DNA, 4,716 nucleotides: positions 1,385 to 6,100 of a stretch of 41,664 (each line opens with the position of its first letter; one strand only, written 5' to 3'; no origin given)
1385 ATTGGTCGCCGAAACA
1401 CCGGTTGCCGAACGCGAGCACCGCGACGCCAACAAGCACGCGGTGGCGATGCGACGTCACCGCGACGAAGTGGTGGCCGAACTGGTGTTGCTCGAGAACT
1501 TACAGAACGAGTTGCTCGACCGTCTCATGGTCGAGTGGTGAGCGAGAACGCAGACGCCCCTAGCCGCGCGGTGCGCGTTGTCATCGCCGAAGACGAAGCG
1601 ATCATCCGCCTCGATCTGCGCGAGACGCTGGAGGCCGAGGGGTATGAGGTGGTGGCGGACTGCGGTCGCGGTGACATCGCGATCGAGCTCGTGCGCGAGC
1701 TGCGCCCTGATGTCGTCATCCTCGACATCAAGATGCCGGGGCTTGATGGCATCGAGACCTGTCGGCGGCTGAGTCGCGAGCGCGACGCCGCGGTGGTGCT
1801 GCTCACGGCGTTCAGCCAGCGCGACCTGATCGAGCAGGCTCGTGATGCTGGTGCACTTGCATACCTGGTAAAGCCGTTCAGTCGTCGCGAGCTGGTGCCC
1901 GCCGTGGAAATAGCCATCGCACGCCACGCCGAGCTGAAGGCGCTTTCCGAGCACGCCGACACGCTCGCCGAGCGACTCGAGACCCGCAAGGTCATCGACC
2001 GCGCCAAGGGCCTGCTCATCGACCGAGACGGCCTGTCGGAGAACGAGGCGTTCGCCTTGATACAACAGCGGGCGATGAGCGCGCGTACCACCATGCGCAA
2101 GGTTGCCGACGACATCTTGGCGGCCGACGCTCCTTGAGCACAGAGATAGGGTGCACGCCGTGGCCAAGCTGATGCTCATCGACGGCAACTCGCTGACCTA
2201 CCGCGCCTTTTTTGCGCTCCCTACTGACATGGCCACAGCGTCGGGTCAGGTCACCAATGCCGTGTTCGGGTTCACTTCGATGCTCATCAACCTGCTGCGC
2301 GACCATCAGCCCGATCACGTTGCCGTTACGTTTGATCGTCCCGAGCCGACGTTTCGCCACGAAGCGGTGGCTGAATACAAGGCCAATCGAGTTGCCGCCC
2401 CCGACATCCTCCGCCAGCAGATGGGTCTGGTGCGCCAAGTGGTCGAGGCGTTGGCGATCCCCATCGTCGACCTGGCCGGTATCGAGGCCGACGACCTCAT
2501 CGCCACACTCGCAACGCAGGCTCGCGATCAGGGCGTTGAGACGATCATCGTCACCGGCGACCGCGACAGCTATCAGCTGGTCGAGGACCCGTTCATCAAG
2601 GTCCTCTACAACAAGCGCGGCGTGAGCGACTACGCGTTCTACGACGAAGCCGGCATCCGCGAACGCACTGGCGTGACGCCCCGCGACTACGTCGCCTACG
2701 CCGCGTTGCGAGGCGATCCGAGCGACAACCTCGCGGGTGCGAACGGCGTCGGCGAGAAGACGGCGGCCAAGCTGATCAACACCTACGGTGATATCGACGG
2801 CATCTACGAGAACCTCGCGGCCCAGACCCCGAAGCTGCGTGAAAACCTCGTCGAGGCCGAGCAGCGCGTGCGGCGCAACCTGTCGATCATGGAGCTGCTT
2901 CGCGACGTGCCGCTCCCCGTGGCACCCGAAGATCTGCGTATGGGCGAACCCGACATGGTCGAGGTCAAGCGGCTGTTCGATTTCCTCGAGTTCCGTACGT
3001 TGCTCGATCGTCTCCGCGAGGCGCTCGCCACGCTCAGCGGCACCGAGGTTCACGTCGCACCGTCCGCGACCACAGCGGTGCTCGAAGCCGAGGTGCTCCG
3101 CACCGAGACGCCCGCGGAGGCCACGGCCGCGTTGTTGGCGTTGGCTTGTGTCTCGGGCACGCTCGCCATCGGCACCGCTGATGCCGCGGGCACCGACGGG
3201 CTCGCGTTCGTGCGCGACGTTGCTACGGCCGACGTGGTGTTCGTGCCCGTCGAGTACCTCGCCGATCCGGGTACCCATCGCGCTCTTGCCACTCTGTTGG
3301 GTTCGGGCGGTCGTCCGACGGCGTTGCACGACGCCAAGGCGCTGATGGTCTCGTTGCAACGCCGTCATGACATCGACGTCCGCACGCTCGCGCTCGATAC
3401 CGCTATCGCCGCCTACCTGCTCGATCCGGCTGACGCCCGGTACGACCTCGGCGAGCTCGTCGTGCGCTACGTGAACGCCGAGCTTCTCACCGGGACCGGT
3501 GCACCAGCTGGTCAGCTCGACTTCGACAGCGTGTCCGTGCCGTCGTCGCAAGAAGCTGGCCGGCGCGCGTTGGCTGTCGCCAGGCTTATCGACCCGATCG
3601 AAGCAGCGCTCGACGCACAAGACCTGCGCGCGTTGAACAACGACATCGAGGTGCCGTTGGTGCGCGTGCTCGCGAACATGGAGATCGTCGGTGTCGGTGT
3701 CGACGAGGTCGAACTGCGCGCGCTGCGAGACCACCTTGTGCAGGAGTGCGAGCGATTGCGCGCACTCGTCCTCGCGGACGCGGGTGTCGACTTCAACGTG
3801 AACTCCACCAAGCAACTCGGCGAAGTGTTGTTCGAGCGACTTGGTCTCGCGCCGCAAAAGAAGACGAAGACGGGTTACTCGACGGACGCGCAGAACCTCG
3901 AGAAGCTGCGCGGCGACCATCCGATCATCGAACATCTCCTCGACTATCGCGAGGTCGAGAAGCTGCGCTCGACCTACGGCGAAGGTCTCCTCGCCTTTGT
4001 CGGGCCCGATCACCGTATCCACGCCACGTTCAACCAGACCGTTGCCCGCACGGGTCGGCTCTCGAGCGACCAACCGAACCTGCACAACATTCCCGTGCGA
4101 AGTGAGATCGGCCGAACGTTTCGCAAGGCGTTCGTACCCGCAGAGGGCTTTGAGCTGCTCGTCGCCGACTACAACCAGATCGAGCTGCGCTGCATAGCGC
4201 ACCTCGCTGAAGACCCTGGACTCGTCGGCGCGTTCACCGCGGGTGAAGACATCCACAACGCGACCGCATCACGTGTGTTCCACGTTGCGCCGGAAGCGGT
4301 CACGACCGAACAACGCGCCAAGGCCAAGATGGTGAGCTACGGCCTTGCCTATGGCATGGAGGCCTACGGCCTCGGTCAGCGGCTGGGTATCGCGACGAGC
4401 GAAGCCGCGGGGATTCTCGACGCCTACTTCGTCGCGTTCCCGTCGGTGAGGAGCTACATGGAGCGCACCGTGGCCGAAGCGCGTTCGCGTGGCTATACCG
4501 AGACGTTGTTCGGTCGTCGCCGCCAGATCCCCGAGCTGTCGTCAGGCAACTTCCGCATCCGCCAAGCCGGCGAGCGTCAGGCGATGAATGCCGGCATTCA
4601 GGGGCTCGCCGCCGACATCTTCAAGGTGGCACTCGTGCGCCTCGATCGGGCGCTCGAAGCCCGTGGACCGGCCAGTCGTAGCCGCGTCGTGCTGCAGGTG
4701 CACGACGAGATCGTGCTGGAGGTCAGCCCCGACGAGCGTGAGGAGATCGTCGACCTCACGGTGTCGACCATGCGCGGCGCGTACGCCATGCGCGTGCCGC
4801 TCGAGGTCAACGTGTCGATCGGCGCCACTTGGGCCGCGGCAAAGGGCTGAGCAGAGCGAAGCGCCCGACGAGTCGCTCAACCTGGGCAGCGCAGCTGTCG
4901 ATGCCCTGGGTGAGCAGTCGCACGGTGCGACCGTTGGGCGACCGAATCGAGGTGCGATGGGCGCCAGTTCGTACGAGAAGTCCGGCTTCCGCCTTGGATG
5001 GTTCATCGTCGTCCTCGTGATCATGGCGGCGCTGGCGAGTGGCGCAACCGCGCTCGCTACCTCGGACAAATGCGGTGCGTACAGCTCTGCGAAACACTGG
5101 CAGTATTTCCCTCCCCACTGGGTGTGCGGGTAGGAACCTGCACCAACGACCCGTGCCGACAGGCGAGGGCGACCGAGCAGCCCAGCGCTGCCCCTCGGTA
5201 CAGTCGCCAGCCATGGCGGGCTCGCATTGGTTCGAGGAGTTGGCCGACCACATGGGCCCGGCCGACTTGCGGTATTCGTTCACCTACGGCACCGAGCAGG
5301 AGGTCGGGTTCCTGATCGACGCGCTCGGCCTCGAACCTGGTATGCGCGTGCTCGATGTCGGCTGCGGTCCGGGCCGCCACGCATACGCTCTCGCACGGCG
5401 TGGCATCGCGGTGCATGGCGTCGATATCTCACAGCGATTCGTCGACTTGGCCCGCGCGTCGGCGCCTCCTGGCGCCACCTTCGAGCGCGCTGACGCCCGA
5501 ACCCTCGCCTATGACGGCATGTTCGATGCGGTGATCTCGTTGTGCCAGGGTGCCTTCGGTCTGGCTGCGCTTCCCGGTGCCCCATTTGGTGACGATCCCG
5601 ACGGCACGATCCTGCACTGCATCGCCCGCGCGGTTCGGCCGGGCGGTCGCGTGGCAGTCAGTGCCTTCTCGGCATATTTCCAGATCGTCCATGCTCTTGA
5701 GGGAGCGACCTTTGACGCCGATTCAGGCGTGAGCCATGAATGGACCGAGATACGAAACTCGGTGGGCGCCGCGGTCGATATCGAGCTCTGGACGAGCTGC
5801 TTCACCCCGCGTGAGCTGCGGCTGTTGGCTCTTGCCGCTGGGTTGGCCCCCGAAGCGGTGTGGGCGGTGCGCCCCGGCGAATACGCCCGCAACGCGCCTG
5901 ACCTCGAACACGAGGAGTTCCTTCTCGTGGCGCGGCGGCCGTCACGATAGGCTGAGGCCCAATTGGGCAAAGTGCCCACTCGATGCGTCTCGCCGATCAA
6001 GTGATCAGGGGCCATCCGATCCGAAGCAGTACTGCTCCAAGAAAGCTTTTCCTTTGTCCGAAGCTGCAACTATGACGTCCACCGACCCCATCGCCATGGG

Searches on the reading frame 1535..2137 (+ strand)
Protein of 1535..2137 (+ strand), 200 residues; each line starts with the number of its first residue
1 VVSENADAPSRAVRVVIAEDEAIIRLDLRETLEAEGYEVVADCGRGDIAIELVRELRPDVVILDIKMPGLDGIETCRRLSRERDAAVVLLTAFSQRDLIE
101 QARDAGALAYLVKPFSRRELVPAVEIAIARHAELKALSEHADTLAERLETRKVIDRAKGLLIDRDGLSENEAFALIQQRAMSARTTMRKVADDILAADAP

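Call 7: search_protein_families(library=pfam, proteins=[window:1535-2137:+], max_evalue=0.001)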
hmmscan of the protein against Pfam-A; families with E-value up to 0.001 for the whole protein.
window:1535-2137:+ (200 aa): 2 families
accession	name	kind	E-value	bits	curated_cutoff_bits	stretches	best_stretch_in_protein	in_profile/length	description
PF00072.30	Response_reg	-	2.1e-28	99.2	30.2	1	15-124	1-110/111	Response regulator receiver domain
PF03861.19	ANTAR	-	1.2e-20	73.5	27.3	1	143-195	2-54/54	ANTAR domain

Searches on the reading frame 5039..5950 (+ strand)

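Call 7: search_protein_families(library=pfam, proteins=[window:5039-5950:+], max_evalue=0.001)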
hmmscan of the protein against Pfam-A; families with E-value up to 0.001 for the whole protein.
window:5039-5950:+ (303 aa): 9 families
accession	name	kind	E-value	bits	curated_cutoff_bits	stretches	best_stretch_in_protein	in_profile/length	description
PF13649.12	Methyltransf_25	-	2.7e-15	57.3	27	1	104-203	1-97/97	Methyltransferase domain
PF08241.18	Methyltransf_11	-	5.3e-13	49.9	21.2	1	105-206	1-94/95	Methyltransferase domain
PF13847.12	Methyltransf_31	-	3.7e-12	46.6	27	1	99-211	2-113/145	Methyltransferase domain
PF13489.12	Methyltransf_23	-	3.6e-09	37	27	1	95-270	15-160/164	Methyltransferase domain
PF02353.26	CMAS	-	3.9e-08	33.4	27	1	89-168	51-134/273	Mycolic acid cyclopropane synthetase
PF08242.18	Methyltransf_12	-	2.9e-07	31.6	30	1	105-205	1-98/98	Methyltransferase domain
PF01728.25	FtsJ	-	0.00015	22.2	24.1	1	94-157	14-79/181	FtsJ-like methyltransferase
PF01135.25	PCMT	-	0.00022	21.5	20.3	1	76-120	49-93/210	Protein-L-isoaspartate(D-aspartate) O-methyltransferase (PCMT)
PF05724.17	TPMT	-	0.0003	21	26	1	92-137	29-74/218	Thiopurine S-methyltransferase (TPMT)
